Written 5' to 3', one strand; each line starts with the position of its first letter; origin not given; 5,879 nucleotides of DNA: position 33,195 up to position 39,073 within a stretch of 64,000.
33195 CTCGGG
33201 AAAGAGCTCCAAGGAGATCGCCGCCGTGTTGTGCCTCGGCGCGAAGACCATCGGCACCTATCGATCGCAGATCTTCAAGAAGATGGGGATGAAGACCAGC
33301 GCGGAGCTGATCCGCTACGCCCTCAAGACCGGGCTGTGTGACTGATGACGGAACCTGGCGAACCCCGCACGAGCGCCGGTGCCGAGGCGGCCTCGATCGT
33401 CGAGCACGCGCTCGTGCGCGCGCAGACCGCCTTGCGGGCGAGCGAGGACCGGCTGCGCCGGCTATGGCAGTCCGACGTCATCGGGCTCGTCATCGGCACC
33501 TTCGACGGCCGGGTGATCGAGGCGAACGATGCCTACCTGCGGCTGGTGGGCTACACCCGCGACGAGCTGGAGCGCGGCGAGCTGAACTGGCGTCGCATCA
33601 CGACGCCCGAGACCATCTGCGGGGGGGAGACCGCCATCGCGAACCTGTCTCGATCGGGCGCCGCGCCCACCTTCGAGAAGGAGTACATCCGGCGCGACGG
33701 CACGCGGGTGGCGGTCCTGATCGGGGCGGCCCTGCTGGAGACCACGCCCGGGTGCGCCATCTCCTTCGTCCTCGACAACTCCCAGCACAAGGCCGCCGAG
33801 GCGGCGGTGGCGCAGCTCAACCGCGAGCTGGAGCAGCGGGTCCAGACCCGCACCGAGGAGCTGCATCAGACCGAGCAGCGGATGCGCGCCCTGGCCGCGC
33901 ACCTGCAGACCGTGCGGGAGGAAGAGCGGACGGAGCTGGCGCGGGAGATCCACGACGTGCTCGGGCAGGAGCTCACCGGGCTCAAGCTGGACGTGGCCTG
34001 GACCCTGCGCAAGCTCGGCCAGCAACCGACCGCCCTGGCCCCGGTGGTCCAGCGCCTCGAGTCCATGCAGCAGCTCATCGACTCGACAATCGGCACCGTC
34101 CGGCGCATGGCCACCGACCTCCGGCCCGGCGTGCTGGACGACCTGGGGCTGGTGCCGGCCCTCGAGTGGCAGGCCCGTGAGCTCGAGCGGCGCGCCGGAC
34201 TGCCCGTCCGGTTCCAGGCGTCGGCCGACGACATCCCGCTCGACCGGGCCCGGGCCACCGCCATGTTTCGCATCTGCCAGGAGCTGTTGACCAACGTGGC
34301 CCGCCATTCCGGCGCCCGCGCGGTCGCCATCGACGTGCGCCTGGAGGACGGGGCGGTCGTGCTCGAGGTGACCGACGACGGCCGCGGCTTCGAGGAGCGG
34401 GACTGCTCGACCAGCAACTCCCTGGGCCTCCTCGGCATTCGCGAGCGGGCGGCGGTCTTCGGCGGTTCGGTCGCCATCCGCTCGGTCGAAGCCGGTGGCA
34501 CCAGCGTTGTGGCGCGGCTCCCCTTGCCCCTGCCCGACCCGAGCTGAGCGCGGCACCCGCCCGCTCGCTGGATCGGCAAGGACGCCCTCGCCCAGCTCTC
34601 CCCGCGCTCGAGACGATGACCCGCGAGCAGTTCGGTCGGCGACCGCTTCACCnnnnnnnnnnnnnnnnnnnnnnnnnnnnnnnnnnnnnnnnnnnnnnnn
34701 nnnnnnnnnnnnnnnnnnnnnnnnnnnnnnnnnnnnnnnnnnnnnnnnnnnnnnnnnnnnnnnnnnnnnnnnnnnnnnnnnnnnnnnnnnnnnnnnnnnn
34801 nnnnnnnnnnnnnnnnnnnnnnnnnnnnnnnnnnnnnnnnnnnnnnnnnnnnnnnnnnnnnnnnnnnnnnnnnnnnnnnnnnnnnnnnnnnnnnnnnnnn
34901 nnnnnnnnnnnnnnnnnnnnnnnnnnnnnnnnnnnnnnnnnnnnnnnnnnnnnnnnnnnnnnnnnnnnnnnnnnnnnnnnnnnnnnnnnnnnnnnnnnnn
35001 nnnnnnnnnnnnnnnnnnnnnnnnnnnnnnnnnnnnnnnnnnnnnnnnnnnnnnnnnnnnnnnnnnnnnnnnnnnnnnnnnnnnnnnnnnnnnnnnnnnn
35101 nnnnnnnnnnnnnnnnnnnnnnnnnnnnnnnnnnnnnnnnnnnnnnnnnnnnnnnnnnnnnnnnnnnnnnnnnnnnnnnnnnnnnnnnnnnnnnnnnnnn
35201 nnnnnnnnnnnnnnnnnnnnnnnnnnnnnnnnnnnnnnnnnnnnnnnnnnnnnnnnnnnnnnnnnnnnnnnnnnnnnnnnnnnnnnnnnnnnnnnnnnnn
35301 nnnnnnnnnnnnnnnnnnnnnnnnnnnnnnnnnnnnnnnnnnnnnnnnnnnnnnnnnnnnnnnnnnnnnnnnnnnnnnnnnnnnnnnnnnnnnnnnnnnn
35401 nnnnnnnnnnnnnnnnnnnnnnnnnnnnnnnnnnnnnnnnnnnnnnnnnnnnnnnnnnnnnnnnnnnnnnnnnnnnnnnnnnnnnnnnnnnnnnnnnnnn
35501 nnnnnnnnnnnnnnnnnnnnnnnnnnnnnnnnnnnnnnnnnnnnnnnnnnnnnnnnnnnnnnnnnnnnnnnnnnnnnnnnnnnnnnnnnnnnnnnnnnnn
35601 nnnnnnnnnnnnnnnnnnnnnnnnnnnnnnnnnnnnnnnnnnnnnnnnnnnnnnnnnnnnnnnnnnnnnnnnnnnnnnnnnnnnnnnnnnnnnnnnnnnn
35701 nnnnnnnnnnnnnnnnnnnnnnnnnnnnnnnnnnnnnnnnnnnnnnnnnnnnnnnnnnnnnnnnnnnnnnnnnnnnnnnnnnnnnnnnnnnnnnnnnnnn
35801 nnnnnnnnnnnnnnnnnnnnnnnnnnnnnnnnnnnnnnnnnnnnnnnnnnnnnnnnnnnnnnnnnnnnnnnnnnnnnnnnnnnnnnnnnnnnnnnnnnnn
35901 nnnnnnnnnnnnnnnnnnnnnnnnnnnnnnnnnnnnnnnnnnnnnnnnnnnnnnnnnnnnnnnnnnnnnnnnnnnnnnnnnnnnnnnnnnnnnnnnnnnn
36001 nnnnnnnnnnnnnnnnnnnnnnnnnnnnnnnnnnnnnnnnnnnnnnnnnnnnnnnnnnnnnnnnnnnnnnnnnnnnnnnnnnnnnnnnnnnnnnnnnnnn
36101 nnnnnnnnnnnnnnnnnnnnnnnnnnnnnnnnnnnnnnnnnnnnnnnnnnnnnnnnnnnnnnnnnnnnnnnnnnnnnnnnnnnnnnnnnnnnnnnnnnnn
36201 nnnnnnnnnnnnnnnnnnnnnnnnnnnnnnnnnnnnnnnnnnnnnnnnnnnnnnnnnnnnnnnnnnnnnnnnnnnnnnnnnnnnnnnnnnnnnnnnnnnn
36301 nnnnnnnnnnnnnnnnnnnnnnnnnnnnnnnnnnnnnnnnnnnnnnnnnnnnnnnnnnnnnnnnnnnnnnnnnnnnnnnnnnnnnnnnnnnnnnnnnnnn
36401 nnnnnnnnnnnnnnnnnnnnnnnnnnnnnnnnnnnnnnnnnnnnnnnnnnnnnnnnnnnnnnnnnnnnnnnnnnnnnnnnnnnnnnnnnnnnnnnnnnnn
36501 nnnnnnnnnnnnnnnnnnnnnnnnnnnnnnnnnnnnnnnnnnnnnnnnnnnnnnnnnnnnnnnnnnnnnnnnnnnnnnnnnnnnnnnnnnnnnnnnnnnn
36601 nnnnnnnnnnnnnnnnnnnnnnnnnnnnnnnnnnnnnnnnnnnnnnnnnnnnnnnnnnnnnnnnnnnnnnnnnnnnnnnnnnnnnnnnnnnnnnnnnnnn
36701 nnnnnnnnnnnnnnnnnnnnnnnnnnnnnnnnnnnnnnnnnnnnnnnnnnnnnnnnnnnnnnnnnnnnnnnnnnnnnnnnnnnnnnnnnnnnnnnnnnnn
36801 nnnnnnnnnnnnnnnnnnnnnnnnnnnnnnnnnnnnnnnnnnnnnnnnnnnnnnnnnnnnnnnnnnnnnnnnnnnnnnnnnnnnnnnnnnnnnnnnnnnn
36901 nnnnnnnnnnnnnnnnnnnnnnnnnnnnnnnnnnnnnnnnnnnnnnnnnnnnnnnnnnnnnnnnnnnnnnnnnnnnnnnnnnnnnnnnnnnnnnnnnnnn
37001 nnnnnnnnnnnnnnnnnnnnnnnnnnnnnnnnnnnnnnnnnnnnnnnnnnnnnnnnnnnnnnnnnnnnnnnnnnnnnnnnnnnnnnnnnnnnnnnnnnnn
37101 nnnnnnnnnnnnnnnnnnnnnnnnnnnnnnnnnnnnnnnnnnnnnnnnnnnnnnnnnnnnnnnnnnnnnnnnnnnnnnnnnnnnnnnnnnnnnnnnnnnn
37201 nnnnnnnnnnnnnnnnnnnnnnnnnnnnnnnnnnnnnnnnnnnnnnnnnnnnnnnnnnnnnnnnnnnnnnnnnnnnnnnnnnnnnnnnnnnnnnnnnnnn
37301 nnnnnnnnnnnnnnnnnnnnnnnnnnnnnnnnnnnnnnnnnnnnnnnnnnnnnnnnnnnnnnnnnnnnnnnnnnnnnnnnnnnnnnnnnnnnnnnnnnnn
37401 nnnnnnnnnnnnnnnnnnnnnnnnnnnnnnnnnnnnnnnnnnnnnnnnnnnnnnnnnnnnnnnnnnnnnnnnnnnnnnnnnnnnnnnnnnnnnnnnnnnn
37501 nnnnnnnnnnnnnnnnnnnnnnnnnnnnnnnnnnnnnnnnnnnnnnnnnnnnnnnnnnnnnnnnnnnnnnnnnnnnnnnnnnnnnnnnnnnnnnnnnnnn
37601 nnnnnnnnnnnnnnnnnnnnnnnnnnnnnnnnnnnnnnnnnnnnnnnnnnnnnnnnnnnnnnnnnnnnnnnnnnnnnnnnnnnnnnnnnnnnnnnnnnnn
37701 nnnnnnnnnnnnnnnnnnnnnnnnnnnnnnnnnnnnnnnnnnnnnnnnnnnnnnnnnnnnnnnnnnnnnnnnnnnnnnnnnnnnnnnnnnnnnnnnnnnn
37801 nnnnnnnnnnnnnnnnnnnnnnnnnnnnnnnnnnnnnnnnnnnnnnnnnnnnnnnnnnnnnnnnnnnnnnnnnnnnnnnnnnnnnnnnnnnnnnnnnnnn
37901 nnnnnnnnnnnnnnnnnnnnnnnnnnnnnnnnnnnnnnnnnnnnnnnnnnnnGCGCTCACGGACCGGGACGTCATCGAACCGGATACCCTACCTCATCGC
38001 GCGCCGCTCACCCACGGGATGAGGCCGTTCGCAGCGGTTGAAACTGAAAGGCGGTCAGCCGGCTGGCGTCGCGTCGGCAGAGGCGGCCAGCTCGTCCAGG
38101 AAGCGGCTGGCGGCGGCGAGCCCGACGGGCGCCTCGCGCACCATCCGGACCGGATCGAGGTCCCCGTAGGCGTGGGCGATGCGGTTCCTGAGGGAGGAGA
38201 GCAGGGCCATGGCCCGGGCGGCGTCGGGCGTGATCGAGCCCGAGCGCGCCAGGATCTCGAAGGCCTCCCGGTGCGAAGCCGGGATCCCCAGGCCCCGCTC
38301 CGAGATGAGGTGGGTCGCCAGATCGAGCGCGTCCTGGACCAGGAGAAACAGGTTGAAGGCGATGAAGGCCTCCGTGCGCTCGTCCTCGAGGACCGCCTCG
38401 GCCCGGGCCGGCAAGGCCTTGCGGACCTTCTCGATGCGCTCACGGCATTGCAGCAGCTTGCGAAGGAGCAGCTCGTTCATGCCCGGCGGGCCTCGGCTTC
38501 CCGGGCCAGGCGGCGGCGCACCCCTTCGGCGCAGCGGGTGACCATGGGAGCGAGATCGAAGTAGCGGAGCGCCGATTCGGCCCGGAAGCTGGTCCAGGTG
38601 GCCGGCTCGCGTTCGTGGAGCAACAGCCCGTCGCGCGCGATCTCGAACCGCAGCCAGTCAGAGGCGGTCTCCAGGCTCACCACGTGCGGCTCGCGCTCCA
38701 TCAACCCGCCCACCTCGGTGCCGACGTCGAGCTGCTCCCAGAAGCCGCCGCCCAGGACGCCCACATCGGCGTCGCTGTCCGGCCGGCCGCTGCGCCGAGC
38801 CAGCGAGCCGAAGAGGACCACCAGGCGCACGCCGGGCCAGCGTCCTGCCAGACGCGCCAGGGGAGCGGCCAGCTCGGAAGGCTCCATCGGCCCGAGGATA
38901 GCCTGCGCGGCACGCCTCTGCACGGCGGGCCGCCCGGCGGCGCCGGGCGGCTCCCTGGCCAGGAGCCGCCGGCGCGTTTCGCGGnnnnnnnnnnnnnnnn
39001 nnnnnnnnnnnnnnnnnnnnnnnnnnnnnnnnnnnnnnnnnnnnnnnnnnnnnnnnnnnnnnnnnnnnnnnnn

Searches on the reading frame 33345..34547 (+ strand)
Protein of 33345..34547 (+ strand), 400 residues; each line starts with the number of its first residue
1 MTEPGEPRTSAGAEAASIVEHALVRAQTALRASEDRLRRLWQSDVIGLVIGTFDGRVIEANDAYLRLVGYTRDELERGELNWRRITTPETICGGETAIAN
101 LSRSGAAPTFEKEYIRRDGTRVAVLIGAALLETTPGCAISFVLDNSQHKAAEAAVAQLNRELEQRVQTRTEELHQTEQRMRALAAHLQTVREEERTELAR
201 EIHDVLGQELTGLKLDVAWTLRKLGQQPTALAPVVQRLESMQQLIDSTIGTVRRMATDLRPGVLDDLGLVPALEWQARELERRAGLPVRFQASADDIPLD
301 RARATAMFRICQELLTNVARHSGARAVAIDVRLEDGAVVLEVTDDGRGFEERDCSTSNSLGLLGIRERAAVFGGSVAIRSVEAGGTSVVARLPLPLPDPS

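Call 12: search_protein_families(library=pfam, proteins=[window:33345-34547:+], max_evalue=0.001)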
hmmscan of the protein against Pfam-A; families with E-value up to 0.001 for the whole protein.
window:33345-34547:+ (400 aa): 5 families
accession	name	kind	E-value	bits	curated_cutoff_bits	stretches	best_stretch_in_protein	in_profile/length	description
PF07730.19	HisKA_3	-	3.4e-14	53.6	24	1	194-264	1-68/68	Histidine kinase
PF02518.31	HATPase_c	-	1.1e-13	52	26.4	1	305-395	4-110/111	Histidine kinase-, DNA gyrase B-, and HSP90-like ATPase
PF13426.13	PAS_9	-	8.6e-08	32.8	27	1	48-132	4-85/103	PAS domain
PF13581.12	HATPase_c_2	-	0.00027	21.4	27.4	1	291-352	16-82/127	Histidine kinase-like ATPase domain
PF08447.18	PAS_3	-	0.00034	21.3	25.6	0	58-123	2-67/89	PAS fold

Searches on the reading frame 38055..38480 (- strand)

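Call 11: search_protein_families(library=padloc, proteins=[window:38055-38480:-], max_evalue=0.01)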
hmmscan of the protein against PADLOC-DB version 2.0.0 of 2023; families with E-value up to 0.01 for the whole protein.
window:38055-38480:- (141 aa): 0 families

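Call 12: search_protein_families(library=pfam, proteins=[window:38055-38480:-], max_evalue=0.001)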
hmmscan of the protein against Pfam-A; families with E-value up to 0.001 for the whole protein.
window:38055-38480:- (141 aa): 1 family
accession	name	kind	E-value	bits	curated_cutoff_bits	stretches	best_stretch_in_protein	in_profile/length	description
PF01934.22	HepT-like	-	2.7e-17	63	23.5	1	14-121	3-110/120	Ribonuclease HepT-like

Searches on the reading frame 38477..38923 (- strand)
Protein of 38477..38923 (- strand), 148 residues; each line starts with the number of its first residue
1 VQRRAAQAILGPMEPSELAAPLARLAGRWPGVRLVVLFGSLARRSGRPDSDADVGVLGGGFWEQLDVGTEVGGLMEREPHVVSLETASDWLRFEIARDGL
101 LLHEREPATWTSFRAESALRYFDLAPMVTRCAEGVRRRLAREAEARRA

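Call 11: search_protein_families(library=padloc, proteins=[window:38477-38923:-], max_evalue=0.01)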
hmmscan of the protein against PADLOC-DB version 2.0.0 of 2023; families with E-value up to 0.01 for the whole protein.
window:38477-38923:- (148 aa): 6 families
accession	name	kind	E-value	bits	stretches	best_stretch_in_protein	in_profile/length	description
PDLC04907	PDC-S09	-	6.5e-07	27.5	1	22-57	18-52/114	-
PDLC04904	PDC-S09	-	5.2e-05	21.4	1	31-98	24-94/104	-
PDLC04902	PDC-S09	-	0.00013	20.2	1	31-96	20-89/97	-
PDLC04903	PDC-S09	-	0.0011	17.2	1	34-56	28-50/108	-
PDLC04368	PDC-M05A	-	0.0092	13.8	0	30-59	105-134/201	-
PDLC04906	PDC-S09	-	0.0099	14.2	0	31-56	23-48/98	-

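Call 12: search_protein_families(library=pfam, proteins=[window:38477-38923:-], max_evalue=0.001)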
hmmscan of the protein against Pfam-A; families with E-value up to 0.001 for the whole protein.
window:38477-38923:- (148 aa): 2 families
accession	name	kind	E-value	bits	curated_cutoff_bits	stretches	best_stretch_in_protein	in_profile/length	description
PF18765.7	Polbeta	-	2.6e-09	37.6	26.9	1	30-106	11-91/93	Polymerase beta, Nucleotidyltransferase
PF01909.29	NTP_transf_2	-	1.6e-05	25.6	21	1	27-81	10-71/93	Nucleotidyltransferase domain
